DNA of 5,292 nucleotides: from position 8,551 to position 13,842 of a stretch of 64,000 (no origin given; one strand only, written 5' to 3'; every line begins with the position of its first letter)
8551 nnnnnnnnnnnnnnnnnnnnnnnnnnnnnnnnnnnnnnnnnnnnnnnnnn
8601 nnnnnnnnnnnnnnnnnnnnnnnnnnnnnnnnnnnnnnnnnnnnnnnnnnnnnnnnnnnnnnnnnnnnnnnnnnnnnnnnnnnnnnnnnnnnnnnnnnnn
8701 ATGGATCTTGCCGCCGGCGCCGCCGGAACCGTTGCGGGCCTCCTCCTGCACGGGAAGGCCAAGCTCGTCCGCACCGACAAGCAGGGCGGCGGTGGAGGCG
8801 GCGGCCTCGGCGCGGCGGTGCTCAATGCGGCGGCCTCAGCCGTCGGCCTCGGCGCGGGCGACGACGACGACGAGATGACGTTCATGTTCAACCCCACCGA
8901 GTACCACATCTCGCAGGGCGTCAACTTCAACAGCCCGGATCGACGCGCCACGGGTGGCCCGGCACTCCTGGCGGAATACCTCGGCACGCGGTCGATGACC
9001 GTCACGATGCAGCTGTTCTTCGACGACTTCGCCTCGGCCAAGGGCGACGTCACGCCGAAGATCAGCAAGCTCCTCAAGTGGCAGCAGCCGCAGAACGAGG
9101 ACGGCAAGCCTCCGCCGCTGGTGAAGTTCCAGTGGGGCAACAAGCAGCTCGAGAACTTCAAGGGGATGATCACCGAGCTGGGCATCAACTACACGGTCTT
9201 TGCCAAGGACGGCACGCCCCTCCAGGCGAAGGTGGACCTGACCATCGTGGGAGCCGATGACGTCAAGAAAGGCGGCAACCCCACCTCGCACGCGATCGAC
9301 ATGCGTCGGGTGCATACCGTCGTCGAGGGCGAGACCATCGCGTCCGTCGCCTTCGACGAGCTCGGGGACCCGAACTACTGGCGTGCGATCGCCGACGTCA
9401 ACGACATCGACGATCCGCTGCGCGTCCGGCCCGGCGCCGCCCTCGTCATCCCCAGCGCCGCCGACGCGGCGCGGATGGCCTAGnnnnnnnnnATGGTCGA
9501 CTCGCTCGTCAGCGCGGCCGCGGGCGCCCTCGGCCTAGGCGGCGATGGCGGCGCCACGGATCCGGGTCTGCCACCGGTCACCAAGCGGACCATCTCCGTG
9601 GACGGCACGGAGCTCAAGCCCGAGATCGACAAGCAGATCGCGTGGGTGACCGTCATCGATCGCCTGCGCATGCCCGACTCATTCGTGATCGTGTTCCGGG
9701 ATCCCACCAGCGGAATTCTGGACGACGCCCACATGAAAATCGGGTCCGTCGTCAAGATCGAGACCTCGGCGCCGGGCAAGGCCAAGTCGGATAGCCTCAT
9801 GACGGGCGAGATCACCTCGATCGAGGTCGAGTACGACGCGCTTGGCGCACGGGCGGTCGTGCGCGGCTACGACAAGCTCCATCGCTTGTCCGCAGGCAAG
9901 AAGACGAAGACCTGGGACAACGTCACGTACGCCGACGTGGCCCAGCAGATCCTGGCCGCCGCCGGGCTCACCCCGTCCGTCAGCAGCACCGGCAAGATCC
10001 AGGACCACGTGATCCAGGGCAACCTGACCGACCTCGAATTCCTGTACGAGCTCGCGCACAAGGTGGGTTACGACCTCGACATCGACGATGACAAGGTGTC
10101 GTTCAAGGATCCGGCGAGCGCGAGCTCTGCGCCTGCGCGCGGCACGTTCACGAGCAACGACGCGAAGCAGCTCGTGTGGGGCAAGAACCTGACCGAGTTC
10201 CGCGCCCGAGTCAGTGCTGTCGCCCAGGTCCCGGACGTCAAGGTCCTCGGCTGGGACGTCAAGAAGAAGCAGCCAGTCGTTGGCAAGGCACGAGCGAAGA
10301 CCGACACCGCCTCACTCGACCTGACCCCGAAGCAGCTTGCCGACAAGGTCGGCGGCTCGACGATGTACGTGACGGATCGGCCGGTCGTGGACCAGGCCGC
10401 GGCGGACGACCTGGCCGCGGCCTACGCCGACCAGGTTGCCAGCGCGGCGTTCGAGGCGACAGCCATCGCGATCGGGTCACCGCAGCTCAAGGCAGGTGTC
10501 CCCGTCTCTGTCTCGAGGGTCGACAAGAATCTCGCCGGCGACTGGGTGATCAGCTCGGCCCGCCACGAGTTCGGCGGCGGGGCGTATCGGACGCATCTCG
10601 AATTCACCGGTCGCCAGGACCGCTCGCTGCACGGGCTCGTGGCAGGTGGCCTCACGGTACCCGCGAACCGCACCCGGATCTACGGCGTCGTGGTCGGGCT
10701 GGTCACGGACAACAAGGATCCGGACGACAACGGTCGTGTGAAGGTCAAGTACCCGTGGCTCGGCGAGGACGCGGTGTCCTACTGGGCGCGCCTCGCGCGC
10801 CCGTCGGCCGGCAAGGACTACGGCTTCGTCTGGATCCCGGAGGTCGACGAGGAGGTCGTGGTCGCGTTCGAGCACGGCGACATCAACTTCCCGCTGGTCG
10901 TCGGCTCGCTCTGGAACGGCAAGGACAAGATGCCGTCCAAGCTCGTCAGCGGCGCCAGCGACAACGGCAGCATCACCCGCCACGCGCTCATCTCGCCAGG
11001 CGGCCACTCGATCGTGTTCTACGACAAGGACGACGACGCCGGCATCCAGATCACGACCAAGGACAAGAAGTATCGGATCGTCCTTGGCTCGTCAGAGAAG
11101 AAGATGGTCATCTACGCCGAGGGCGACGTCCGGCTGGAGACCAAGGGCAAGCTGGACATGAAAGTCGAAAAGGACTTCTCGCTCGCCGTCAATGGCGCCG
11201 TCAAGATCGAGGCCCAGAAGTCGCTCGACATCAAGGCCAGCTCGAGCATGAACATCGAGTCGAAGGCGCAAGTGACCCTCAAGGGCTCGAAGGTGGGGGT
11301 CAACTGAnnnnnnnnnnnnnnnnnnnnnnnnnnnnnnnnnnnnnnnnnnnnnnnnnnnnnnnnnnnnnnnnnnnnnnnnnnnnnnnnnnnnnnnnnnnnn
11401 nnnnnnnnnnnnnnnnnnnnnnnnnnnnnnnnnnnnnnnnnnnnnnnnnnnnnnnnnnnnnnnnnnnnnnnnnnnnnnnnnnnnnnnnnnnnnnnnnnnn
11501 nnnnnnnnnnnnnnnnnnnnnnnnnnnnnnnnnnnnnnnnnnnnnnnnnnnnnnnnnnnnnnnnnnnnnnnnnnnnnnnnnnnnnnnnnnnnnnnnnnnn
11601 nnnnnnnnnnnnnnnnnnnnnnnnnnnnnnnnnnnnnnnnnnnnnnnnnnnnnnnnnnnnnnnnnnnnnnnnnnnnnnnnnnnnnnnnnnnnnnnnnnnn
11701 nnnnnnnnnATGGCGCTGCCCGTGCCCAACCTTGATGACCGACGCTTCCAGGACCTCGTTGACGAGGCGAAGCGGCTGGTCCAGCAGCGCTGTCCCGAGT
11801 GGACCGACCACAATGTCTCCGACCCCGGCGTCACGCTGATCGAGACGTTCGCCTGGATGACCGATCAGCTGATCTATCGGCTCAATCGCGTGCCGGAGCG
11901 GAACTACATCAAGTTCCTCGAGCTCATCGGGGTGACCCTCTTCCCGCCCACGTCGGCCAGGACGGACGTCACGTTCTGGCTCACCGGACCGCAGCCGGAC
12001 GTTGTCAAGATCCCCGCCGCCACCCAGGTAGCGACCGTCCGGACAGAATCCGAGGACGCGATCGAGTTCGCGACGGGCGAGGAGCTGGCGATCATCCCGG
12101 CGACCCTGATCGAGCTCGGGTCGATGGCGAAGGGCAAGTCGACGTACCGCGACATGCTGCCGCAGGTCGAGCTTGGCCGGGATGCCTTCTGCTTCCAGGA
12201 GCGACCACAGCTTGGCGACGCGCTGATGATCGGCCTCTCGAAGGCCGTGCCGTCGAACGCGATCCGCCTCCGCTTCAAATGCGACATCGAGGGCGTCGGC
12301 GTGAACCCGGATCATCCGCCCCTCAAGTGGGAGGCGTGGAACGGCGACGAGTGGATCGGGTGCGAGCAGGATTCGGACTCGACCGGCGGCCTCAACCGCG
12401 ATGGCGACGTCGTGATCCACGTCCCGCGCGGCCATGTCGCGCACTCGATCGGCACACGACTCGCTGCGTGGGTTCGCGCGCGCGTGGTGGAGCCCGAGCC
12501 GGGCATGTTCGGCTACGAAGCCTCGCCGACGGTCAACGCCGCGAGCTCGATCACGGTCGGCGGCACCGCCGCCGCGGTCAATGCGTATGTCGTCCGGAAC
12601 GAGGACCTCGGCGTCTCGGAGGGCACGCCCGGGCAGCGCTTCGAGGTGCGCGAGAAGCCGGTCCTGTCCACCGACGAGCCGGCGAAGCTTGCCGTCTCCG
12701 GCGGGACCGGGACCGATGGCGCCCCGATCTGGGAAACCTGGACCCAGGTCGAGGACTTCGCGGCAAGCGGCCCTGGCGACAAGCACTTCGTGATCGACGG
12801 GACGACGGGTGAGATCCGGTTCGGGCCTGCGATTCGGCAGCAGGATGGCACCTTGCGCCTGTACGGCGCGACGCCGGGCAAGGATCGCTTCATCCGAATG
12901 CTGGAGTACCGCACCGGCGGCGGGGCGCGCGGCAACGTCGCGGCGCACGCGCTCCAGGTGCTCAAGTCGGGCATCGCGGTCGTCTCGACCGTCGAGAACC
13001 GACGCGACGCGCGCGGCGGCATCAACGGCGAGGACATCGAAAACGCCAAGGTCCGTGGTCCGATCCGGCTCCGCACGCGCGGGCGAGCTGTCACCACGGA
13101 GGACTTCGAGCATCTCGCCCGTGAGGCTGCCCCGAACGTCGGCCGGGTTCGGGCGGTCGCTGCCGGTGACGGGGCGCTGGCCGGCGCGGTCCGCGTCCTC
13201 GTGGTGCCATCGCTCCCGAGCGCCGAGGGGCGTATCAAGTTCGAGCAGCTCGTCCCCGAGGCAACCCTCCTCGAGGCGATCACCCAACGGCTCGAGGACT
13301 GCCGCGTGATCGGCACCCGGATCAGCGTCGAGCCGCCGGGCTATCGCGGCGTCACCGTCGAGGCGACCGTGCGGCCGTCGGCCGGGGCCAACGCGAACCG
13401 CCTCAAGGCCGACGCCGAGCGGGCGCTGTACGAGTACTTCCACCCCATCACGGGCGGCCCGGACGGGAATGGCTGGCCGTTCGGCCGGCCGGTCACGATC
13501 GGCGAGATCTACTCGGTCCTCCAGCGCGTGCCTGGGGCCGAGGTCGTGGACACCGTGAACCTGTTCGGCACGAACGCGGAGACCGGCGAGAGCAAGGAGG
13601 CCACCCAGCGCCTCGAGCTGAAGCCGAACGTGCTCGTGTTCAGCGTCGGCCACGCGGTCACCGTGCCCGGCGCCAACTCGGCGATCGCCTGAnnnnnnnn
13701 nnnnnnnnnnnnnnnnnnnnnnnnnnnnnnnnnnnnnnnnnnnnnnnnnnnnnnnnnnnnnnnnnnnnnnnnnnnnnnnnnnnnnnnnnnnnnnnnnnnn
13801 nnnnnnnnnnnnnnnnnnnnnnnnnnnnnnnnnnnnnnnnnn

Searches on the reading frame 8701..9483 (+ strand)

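Call 6: search_protein_families(library=pfam, proteins=[window:8701-9483:+], max_evalue=0.01)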
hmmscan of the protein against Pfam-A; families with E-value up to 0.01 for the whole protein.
window:8701-9483:+ (260 aa): 1 family
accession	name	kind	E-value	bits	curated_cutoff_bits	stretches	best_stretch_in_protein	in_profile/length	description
PF19266.4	CIS_tube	-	1.7e-25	90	27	1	55-189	19-154/158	Contractile injection system tube protein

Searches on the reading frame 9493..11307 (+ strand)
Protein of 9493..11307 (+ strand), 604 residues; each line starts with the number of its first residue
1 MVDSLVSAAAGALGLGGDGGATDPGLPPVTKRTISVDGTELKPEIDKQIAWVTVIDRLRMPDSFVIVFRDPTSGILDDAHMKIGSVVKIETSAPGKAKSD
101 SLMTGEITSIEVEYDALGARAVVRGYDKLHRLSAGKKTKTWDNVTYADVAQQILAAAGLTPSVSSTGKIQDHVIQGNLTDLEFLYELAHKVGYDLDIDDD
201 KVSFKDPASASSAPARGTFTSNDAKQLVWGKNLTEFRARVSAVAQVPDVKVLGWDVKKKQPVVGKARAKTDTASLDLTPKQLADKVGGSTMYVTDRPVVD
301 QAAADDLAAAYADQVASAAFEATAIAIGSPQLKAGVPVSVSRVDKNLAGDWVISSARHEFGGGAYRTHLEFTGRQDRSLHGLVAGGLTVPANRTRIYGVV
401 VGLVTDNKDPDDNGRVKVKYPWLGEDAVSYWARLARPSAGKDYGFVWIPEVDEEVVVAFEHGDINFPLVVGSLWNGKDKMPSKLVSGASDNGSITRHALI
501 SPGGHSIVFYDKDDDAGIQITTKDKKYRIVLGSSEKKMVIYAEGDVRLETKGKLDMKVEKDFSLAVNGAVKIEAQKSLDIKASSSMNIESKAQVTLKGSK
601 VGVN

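Call 6: search_protein_families(library=pfam, proteins=[window:9493-11307:+], max_evalue=0.01)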
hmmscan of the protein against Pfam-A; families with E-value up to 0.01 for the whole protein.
window:9493-11307:+ (604 aa): 5 families
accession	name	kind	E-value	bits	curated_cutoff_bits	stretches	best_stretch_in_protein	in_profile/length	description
PF04717.18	Phage_base_V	-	7.3e-28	97.2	23.8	1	401-474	2-75/75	Type VI secretion system/phage-baseplate injector OB domain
PF05954.17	Phage_GPD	-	6.7e-08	32.5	30.1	1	82-360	26-301/305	Phage tail baseplate hub (GPD)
PF24032.1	YQBQ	-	4e-05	23.6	27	0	300-370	222-292/294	YQBQ-like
PF20093.5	DUF6484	-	0.00063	20.8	27.6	1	411-472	8-60/61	Domain of unknown function (DUF6484)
PF10106.14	DUF2345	-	0.0058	16.9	30.7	0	533-593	25-96/151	Uncharacterized protein conserved in bacteria (DUF2345)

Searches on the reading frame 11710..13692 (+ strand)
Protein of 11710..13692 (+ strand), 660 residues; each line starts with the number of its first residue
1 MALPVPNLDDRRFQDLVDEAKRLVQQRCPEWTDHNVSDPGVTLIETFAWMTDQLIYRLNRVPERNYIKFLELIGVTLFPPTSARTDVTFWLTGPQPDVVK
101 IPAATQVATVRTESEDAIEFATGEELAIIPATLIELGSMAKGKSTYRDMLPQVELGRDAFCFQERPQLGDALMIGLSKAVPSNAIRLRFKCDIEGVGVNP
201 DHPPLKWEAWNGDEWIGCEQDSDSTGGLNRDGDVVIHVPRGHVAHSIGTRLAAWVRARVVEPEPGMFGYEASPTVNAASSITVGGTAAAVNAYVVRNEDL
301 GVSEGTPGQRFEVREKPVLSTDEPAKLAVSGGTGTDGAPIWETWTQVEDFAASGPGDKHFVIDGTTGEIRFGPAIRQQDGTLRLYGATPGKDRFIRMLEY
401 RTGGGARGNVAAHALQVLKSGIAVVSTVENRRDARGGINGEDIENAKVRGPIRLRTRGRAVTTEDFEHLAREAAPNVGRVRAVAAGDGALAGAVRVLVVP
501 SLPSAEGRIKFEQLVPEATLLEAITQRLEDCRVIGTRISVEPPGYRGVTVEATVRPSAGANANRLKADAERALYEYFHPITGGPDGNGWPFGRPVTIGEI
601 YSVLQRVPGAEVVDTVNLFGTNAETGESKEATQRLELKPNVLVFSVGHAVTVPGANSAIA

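Call 6: search_protein_families(library=pfam, proteins=[window:11710-13692:+], max_evalue=0.01)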
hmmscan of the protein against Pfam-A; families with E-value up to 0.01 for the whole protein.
window:11710-13692:+ (660 aa): 1 family
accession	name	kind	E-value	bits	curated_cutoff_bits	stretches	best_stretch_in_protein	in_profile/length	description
PF04865.19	Baseplate_J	-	8.8e-16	58.4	21.1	1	405-579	75-239/255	Baseplate J-like protein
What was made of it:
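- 11710..14525 (+): CIS baseplate wedge genes cis11 (Baseplate_J, 11710-13692) and cis12 (Tail_P2_I, 13692-14525), candidate docking partners. Call 6.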

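Call 28: find_related_loci(query=A2, collection=genome_contigs, flank=10000)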
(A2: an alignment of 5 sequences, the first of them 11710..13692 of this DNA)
Query A2 (660 aa) in genome_contigs; peptide patterns used: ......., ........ (x = any residue, [..] = any of these).
600 stretches matched a pattern (row limit reached: there are more); 585 encode a relative of the query (tblastn E <= 1e-3); the best 80 are kept; 80 distinct loci.
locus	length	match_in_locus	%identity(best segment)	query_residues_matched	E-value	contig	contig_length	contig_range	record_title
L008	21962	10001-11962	84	1-654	0e+0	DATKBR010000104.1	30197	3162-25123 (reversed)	MAG TPA_asm: Candidatus Limnocylindria bacterium isolate SMAG_U14425 k141_3834482, whole genome shotgun sequence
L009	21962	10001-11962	81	1-654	0e+0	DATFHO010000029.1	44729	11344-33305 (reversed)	MAG TPA_asm: Candidatus Limnocylindrales bacterium isolate SMAG_U8691 k141_25123, whole genome shotgun sequence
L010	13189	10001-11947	65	1-655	0e+0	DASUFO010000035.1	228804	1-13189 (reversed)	MAG TPA_asm: Candidatus Limnocylindrales bacterium isolate SMAG_U1381 k141_595798, whole genome shotgun sequence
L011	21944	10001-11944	64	1-655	0e+0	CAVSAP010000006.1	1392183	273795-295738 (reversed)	MAG: uncultured Chloroflexia bacterium isolate MFD05747.bin.2.90 genome assembly, contig: contig_2680, whole genome shot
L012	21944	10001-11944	63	1-655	0e+0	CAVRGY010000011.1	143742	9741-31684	MAG: uncultured Chloroflexia bacterium isolate MFD05442.bin.2.302 genome assembly, contig: contig_23865, whole genome sh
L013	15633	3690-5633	63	1-655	0e+0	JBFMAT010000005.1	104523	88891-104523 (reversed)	MAG: Chloroflexota bacterium isolate MAG145 MAG145_5, whole genome shotgun sequence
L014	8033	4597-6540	63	1-655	0e+0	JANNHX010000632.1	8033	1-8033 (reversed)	MAG: Chloroflexota bacterium isolate SOY_6_C_metabat_191 SOY_6_C_k141_2379158, whole genome shotgun sequence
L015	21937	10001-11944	63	1-655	0e+0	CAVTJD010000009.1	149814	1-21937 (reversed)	MAG: uncultured Chloroflexia bacterium isolate MFD05684.bin.1.48 genome assembly, contig: contig_65147, whole genome sho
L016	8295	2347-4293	60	1-655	0e+0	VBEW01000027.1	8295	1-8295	MAG: Chloroflexi bacterium isolate CF_36 14_1009_16_40cm_scaffold_28903, whole genome shotgun sequence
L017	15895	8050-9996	60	1-655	0e+0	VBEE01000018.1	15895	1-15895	MAG: Chloroflexi bacterium isolate CF_18 14_1009_13_20cm_scaffold_1093, whole genome shotgun sequence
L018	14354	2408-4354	60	1-655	0e+0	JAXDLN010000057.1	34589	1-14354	MAG: Chloroflexota bacterium isolate BP_619 scaffold_4908602, whole genome shotgun sequence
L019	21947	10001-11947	60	1-655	0e+0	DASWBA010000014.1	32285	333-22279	MAG TPA_asm: Candidatus Dormiibacterota bacterium isolate SMAG_U2670 k141_791303, whole genome shotgun sequence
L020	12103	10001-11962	60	1-660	0e+0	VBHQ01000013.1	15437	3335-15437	MAG: Chloroflexi bacterium isolate CF_108 14_1009_09_20cm_scaffold_2975, whole genome shotgun sequence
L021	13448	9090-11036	59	1-655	0e+0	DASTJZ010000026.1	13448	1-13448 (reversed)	MAG TPA_asm: Candidatus Dormiibacterota bacterium isolate SMAG_U1827 k141_541855, whole genome shotgun sequence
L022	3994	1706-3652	59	1-655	0e+0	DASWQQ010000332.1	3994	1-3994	MAG TPA_asm: Candidatus Dormiibacterota bacterium isolate SMAG_U3499 k141_923591, whole genome shotgun sequence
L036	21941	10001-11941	60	1-654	0e+0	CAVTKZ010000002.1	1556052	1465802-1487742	MAG: uncultured Chloroflexia bacterium isolate MFD06714.bin.2.165 genome assembly, contig: contig_21087, whole genome sh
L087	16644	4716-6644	51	1-650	0e+0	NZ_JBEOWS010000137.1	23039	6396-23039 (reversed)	Streptomyces sp. NPDC002265 NPDC002265_40_E1.ctg-0137, whole genome shotgun sequence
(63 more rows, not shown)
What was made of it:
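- Its baseplate J retrieves Streptomyces, Acidimicrobiia, Dormibacterota and Chloroflexota loci (call 28).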

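Call 55: search_protein_families(library=pfam, proteins=[L087:7205-8563:+, L012:12645-14921:+, L036:15902-17581:+], max_evalue=0.01)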
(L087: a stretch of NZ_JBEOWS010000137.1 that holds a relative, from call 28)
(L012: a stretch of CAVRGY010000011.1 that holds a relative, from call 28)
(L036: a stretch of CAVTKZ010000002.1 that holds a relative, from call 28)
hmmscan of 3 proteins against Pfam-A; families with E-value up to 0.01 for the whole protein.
L087:7205-8563:+ (453 aa): 8 families
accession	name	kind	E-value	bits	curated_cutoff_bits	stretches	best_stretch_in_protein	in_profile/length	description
PF25302.1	NADase_transloc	-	5.2e-10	40.1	27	1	317-448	11-145/146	NAD glycohydrolase translocation F5/8 type C domain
PF12773.13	DZR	-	7.3e-07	29.7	27.3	1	13-35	1-23/45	Double zinc ribbon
PF18912.6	DZR_2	-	4.7e-06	26.8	27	0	12-36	9-33/56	Double zinc ribbon domain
PF13240.11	Zn_Ribbon_1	-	8.7e-05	22.6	25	1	13-30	2-19/23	zinc-ribbon domain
PF00754.31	F5_F8_type_C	-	0.0002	21.9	28.2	1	316-383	2-67/127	F5/8 type C domain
PF13248.11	Zn_ribbon_3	-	0.00096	19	27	1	12-30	4-22/26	zinc-ribbon domain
PF00641.23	Zn_ribbon_RanBP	-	0.0038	16.9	27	1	209-228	7-26/30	Zn-finger in Ran binding protein and others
PF24463.1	DUF7577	-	0.0041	17.1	28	1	9-32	1-24/27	Domain of unknown function (DUF7577)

L012:12645-14921:+ (759 aa): 10 families
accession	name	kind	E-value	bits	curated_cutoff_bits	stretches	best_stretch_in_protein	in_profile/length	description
PF05887.16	Trypan_PARP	-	4.7e-10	40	100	1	312-363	61-112/134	Procyclic acidic repetitive protein (PARP)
PF13240.11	Zn_Ribbon_1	-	7.9e-10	38.6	25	2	504-525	2-23/23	zinc-ribbon domain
PF12773.13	DZR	-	1.5e-08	35.1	27.3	2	504-526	1-23/45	Double zinc ribbon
PF13248.11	Zn_ribbon_3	-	1.4e-05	24.8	27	1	1-23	2-24/26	zinc-ribbon domain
PF07863.16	CtnDOT_TraJ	-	1.8e-05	25.8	28.4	1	589-647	3-59/66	Homologues of TraJ from Bacteroides conjugative transposon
PF24463.1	DUF7577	-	4.3e-05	23.5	28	0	2-23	3-24/27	Domain of unknown function (DUF7577)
PF24135.1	DUF7402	-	0.00053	20.5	27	1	658-756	37-133/133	Domain of unknown function (DUF7402)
PF17032.10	Zn_ribbon_15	-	0.002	19.3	28.9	0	499-522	50-73/73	zinc-ribbon family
PF18912.6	DZR_2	-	0.0025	18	27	0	497-528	17-49/56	Double zinc ribbon domain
PF25302.1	NADase_transloc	-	0.0054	17.4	27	1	645-754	24-144/146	NAD glycohydrolase translocation F5/8 type C domain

L036:15902-17581:+ (560 aa): 10 families
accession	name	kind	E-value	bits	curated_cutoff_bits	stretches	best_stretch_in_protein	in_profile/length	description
PF07676.18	PD40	-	2.8e-28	97.7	20.9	3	459-490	6-38/38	WD40-like Beta Propeller Repeat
PF00930.27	DPPIV_N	-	8.2e-12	44.9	22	1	469-557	243-334/354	Dipeptidyl peptidase IV (DPP IV) N-terminal region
PF13240.11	Zn_Ribbon_1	-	1.1e-11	44.6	25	2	7-26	2-21/23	zinc-ribbon domain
PF12773.13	DZR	-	3.3e-09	37.2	27.3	2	7-29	1-23/45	Double zinc ribbon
PF24463.1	DUF7577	-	5e-08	32.9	28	2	4-26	2-24/27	Domain of unknown function (DUF7577)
PF25174.1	Beta-prop_THOC3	-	5.5e-06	26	305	1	421-526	9-109/272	THOC3 beta-propeller domain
PF13248.11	Zn_ribbon_3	-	1.8e-05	24.4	27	1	183-206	3-26/26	zinc-ribbon domain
PF24460.1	DUF7575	-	0.00018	21.2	28.5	0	181-206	2-27/28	Domain of unknown function (DUF7575)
PF14583.12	Pectate_lyase22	-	0.0023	17.2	30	0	395-457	216-280/386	Oligogalacturonate lyase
PF17032.10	Zn_ribbon_15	-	0.0043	18.2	28.9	0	183-203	53-73/73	zinc-ribbon family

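Call 74: search_protein_families(library=ncbifam, proteins=[L087:7205-8563:+], max_evalue=0.01)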
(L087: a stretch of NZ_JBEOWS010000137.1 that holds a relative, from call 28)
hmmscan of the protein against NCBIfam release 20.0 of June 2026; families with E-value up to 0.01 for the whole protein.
L087:7205-8563:+ (453 aa): 1 family
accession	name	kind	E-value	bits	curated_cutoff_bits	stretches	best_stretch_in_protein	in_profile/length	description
NF047619.1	NADase_discoid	domain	2.3e-27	95.6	38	1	318-447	1-130/130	NADase-type glycan-binding domain-containing protein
